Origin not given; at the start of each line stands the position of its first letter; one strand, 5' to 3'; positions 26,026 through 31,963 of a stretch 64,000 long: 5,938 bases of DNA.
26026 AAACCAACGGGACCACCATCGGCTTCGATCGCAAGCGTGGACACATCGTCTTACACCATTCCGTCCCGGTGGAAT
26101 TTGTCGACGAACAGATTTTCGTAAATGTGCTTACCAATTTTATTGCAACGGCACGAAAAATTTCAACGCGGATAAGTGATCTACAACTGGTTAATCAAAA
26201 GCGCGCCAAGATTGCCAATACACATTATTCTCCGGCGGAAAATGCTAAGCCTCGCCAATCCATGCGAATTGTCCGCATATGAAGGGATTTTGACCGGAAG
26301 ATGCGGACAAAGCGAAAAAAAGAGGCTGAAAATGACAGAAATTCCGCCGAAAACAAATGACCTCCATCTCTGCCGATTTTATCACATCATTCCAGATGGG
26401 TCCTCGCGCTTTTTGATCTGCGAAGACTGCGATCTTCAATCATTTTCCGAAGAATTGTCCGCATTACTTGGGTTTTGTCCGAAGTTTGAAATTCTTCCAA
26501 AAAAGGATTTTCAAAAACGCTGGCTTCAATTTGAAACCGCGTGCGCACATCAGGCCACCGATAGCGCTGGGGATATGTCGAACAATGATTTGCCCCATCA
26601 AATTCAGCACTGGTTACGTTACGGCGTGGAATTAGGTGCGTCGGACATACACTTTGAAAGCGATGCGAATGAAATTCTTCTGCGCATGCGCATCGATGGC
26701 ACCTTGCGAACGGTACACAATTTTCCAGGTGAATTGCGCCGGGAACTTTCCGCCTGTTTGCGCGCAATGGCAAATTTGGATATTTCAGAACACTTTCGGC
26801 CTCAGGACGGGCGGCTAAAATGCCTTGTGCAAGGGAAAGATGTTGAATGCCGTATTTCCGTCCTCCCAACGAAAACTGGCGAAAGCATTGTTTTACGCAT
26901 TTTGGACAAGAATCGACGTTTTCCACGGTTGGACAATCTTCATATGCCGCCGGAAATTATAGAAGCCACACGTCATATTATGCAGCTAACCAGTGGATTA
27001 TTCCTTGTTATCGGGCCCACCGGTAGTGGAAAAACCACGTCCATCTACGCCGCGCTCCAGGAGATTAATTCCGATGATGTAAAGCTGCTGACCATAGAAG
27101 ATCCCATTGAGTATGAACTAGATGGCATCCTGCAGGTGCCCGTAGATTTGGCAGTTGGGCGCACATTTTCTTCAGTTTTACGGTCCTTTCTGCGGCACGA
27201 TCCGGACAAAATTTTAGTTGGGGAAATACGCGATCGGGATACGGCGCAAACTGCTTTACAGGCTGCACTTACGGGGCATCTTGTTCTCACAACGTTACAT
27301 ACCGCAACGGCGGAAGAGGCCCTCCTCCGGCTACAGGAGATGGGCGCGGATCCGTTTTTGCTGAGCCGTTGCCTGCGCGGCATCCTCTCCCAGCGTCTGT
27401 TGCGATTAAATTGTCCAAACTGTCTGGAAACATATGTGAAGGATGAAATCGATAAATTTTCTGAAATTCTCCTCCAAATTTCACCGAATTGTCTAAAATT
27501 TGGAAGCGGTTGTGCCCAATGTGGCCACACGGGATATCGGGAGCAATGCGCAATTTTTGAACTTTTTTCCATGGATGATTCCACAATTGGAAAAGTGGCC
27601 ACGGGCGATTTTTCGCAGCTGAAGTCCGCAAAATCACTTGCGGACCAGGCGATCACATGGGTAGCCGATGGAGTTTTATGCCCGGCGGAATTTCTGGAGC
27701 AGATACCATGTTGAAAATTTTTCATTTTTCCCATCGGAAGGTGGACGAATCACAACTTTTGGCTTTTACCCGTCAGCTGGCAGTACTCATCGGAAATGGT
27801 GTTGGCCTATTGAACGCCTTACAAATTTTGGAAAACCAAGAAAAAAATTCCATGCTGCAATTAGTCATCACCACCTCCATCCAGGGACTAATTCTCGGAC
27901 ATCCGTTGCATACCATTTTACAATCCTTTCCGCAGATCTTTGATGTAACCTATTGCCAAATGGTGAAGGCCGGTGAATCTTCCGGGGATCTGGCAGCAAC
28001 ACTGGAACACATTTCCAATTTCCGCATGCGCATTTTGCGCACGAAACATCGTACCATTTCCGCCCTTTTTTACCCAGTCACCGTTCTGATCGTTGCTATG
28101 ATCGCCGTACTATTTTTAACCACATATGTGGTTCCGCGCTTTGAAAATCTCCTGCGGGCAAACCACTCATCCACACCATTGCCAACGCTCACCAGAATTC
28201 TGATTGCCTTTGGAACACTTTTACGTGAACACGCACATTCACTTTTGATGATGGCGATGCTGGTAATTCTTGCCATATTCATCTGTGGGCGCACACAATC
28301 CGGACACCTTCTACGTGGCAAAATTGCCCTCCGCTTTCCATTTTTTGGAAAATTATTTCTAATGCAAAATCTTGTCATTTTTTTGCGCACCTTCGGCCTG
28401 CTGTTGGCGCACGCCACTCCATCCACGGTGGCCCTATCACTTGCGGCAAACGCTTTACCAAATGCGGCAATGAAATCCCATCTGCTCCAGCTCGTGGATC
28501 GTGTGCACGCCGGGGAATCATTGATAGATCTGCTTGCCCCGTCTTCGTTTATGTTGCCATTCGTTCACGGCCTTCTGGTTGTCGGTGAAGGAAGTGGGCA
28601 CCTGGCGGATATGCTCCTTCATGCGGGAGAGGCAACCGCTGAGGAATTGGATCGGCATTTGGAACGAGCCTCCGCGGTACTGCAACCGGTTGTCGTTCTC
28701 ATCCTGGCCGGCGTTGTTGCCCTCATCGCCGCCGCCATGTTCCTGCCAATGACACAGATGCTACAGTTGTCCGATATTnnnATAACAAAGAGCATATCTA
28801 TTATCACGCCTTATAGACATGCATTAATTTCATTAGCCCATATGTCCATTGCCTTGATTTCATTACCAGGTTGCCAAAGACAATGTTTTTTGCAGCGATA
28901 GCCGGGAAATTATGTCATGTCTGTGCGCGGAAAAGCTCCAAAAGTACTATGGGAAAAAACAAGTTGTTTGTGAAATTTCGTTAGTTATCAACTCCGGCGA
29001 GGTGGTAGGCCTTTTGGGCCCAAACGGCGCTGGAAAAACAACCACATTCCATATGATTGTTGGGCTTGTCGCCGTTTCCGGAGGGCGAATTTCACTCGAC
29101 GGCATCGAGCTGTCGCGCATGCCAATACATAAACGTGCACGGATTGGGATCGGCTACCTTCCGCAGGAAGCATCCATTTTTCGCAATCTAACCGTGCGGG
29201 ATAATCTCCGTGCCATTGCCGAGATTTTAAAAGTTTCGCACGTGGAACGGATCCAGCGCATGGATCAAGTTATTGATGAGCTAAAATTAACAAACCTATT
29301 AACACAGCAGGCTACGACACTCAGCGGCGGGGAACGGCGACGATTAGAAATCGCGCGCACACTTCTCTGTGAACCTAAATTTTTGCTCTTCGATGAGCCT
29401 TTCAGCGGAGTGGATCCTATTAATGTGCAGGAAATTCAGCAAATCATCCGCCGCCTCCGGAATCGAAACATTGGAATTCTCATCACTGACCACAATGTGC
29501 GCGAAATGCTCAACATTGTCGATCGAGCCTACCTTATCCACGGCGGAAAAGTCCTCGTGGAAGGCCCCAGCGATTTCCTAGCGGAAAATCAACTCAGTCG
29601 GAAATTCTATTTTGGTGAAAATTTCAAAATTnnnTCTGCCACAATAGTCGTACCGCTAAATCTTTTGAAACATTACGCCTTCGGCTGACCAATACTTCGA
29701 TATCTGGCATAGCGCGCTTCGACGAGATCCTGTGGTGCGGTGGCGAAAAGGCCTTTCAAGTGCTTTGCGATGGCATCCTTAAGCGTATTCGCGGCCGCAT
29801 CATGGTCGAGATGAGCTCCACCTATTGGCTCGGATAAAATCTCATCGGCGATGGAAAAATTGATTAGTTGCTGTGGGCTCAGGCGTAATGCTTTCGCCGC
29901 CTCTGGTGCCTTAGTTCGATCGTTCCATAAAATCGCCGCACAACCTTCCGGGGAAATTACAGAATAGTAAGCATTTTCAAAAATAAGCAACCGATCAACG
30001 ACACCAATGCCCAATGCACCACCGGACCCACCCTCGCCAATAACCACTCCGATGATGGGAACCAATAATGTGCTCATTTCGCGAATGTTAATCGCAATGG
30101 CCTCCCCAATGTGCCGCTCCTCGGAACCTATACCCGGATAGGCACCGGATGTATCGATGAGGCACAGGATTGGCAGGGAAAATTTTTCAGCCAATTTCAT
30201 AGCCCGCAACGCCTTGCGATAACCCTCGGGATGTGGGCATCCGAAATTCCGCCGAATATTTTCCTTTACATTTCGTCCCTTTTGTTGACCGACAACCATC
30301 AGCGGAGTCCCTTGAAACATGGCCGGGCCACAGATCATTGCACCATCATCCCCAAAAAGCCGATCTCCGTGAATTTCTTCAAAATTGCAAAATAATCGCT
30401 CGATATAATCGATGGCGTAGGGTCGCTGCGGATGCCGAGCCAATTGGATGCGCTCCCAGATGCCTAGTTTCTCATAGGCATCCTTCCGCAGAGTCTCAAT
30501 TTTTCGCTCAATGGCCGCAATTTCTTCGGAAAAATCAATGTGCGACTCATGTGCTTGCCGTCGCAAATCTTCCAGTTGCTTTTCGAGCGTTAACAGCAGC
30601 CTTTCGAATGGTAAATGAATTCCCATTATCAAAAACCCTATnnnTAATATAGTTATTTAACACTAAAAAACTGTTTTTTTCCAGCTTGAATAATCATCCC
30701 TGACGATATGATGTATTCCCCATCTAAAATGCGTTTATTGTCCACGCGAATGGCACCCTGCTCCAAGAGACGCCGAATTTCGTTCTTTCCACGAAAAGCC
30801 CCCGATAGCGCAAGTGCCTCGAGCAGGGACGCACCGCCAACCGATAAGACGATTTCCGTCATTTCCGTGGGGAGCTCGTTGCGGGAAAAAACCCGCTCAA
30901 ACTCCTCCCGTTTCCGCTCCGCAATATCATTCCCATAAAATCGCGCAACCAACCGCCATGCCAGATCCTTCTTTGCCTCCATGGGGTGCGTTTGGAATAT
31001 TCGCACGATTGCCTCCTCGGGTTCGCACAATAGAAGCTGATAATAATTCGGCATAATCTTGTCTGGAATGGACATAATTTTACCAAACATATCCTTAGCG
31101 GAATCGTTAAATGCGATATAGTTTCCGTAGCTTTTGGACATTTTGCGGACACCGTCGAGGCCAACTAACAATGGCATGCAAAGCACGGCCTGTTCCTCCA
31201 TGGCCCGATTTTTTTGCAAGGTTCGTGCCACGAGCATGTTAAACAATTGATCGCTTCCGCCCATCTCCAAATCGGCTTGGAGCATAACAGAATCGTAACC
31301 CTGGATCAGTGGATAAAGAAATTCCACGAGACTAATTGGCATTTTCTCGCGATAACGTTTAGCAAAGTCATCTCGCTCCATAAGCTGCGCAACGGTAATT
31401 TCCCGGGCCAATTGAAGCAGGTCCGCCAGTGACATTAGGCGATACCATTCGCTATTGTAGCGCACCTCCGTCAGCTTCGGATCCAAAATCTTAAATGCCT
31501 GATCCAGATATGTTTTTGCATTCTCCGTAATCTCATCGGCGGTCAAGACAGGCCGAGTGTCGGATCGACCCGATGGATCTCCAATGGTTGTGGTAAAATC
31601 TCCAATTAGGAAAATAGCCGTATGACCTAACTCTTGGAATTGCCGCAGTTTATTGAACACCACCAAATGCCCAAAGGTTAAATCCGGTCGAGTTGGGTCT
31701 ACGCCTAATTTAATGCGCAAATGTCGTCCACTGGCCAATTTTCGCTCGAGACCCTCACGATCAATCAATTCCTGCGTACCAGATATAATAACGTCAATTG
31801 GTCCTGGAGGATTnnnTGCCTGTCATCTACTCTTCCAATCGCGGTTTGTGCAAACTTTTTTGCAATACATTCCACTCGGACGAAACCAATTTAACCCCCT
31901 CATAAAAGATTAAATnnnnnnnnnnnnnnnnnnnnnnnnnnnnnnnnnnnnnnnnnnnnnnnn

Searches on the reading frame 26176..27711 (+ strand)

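Call 18: search_protein_families(library=pfam, proteins=[window:26176-27711:+], max_evalue=0.00001)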
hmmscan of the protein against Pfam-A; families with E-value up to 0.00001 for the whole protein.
window:26176-27711:+ (512 aa): 1 family
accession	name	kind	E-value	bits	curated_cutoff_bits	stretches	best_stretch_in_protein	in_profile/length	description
PF00437.27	T2SSE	-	1.3e-97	327.2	24.9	1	143-492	12-354/370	Type II/IV secretion system protein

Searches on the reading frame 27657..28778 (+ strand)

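Call 18: search_protein_families(library=pfam, proteins=[window:27657-28778:+], max_evalue=0.00001)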
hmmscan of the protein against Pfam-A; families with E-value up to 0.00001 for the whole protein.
window:27657-28778:+ (374 aa): 1 family
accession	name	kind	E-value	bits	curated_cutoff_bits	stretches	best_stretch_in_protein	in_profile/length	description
PF00482.28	T2SSF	-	1.3e-40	138.7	25.2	2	37-160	1-125/125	Type II secretion system (T2SS), protein F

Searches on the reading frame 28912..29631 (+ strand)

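Call 47: search_protein_families(library=pfam, proteins=[window:28912-29631:+], max_evalue=0.0001)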
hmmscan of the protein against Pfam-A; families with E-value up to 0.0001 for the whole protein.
window:28912-29631:+ (240 aa): 2 families
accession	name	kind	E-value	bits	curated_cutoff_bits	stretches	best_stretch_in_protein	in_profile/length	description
PF00005.33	ABC_tran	-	4.1e-36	125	25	1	21-164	3-136/137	ABC transporter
PF13304.12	AAA_21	-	2e-07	31.8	27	0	120-195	221-299/304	AAA domain, putative AbiEii toxin, Type IV TA system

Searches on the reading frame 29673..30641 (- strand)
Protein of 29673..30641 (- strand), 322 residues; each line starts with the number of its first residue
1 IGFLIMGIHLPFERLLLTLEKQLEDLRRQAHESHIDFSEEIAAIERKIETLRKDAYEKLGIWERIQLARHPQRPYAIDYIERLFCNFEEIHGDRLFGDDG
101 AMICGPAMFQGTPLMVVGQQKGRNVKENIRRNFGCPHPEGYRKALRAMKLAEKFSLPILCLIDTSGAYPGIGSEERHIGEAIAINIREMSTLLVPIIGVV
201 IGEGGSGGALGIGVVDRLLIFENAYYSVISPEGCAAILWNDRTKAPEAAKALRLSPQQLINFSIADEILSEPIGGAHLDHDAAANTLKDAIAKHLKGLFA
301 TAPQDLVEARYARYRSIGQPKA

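Call 47: search_protein_families(library=pfam, proteins=[window:29673-30641:-], max_evalue=0.0001)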
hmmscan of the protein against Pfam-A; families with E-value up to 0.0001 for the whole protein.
window:29673-30641:- (322 aa): 2 families
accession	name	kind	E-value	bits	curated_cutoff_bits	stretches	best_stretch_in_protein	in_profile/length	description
PF03255.19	ACCA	-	8.5e-132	439.5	23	1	10-318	2-310/310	Acetyl co-enzyme A carboxylase carboxyltransferase-like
PF01039.27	Carboxyl_trans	-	4.8e-16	58.9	22.3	1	101-250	283-428/493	Carboxyl transferase domain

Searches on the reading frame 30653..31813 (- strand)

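Call 47: search_protein_families(library=pfam, proteins=[window:30653-31813:-], max_evalue=0.0001)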
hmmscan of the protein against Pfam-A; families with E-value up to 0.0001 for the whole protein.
window:30653-31813:- (386 aa): 2 families
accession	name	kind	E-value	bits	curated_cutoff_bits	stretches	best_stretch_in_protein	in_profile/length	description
PF00579.31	tRNA-synt_1b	-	2.2e-66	224.6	21.1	1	29-309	3-291/292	tRNA synthetases class I (W and Y)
PF01479.30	S4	-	3.5e-05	23.9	22.8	1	343-375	16-48/48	S4 domain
